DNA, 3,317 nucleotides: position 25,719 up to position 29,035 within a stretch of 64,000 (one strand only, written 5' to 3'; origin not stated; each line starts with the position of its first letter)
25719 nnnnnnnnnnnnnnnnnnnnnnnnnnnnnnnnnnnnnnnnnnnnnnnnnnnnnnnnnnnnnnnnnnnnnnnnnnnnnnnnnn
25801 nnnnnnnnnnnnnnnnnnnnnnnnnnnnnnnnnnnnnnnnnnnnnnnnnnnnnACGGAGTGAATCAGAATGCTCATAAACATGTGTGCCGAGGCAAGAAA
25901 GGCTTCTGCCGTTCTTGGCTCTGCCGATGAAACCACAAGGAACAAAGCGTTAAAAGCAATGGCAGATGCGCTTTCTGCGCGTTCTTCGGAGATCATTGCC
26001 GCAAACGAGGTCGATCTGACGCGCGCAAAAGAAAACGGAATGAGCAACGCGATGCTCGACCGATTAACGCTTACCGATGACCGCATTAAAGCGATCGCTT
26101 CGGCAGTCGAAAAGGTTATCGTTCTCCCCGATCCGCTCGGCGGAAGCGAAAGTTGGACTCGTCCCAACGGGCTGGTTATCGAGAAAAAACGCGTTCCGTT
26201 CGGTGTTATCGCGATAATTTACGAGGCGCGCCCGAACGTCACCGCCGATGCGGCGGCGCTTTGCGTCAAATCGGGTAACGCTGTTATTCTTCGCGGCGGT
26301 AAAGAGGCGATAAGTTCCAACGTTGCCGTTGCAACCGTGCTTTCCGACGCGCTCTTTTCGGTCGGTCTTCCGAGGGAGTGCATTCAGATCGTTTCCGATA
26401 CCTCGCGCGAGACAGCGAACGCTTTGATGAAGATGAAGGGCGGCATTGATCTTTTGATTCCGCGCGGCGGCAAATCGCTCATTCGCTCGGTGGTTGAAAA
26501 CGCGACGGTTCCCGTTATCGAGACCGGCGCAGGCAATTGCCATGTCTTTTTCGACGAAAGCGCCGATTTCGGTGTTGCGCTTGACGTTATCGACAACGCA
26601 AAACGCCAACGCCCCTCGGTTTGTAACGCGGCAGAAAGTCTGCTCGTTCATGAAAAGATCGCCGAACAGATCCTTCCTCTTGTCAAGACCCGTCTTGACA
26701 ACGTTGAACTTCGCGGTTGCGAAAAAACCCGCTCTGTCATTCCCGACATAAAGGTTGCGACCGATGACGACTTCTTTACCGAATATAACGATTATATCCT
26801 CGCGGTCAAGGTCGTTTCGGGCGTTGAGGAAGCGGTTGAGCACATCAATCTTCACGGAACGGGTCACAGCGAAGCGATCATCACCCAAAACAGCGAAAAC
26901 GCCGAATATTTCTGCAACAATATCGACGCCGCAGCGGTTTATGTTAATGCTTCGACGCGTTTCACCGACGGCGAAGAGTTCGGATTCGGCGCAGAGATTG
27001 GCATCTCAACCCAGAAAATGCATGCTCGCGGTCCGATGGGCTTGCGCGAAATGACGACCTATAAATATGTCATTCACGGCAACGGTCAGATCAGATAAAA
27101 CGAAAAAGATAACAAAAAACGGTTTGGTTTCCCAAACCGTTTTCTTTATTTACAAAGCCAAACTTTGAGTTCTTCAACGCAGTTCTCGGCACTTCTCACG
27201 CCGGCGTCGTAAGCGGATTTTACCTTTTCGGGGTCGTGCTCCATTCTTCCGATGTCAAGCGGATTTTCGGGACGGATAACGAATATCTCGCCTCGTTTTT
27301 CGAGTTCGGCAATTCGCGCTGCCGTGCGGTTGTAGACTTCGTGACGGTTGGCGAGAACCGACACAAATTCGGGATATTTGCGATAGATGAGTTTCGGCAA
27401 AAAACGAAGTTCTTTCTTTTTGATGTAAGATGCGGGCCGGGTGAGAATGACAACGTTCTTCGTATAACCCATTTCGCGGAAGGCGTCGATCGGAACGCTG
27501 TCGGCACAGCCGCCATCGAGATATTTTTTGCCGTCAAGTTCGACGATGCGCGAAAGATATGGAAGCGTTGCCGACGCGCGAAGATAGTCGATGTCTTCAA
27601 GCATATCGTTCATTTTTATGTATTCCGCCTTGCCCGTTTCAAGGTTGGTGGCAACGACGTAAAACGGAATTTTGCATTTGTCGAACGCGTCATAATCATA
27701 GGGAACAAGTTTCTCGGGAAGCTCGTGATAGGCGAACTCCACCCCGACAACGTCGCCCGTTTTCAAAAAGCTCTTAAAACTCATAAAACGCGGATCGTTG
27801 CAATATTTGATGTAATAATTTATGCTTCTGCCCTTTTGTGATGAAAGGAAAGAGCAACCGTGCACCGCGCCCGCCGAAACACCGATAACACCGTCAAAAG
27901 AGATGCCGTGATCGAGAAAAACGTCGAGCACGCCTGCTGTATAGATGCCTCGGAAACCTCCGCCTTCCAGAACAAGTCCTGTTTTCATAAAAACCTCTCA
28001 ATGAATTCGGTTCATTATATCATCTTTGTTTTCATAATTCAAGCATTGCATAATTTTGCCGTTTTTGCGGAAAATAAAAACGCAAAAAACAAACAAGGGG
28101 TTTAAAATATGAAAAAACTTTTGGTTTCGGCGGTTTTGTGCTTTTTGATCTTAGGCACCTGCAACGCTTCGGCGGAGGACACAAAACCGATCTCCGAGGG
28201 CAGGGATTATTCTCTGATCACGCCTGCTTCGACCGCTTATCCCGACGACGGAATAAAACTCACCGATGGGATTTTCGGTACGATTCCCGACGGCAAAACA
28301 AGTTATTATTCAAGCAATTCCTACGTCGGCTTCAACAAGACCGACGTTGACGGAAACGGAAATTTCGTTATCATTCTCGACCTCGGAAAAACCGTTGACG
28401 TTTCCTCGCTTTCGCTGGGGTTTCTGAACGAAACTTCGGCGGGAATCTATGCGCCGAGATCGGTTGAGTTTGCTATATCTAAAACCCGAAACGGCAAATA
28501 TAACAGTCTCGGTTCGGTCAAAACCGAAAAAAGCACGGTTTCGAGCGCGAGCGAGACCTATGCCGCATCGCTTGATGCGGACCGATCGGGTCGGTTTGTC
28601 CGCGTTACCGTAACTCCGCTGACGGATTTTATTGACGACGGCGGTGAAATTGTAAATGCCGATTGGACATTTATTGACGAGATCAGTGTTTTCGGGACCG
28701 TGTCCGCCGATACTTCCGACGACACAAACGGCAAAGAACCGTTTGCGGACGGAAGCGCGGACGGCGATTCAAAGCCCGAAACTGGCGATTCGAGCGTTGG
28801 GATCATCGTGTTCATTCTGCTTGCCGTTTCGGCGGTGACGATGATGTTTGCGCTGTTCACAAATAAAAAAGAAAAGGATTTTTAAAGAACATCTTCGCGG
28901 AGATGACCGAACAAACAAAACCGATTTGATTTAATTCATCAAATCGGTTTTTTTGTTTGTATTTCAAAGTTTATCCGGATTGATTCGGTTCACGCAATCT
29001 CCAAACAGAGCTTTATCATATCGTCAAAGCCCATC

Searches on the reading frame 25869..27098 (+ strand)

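Call 13: search_protein_families(library=pfam, proteins=[window:25869-27098:+], max_evalue=0.01)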
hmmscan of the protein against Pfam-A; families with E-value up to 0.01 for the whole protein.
window:25869-27098:+ (409 aa): 1 family
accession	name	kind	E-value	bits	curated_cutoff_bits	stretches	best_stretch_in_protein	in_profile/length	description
PF00171.27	Aldedh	-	2.3e-23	82.9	23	2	5-281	34-298/461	Aldehyde dehydrogenase family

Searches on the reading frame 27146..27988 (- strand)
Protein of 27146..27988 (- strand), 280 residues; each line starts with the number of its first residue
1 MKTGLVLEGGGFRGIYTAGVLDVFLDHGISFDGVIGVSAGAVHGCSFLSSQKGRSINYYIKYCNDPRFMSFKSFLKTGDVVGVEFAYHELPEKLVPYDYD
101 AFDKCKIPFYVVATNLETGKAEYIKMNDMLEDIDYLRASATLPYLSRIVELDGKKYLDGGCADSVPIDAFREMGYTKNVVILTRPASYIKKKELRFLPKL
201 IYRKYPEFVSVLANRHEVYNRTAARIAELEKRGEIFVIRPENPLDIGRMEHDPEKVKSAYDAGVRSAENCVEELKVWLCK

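Call 54: search_protein_families(library=pfam, proteins=[window:27146-27988:-], max_evalue=0.001)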
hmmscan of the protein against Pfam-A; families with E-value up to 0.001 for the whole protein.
window:27146-27988:- (280 aa): 2 families
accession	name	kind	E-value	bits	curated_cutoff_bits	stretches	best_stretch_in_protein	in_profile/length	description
PF19890.4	DUF6363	-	2.2e-23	82.3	26.4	1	205-278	1-74/75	Domain of unknown function (DUF6363)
PF01734.28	Patatin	-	4.8e-23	82.8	27.7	1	5-170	1-190/191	Patatin-like phospholipase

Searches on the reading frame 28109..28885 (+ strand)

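Call 54: search_protein_families(library=pfam, proteins=[window:28109-28885:+], max_evalue=0.001)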
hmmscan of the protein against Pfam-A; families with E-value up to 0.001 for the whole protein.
window:28109-28885:+ (258 aa): 1 family
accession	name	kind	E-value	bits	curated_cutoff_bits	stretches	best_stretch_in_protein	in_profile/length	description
PF00754.31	F5_F8_type_C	-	0.00027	21.5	28.2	1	86-170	35-114/127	F5/8 type C domain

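Call 92: search_protein_families(library=ncbifam, proteins=[window:28109-28885:+], max_evalue=0.001)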
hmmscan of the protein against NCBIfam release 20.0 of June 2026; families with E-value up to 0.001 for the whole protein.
window:28109-28885:+ (258 aa): 0 families
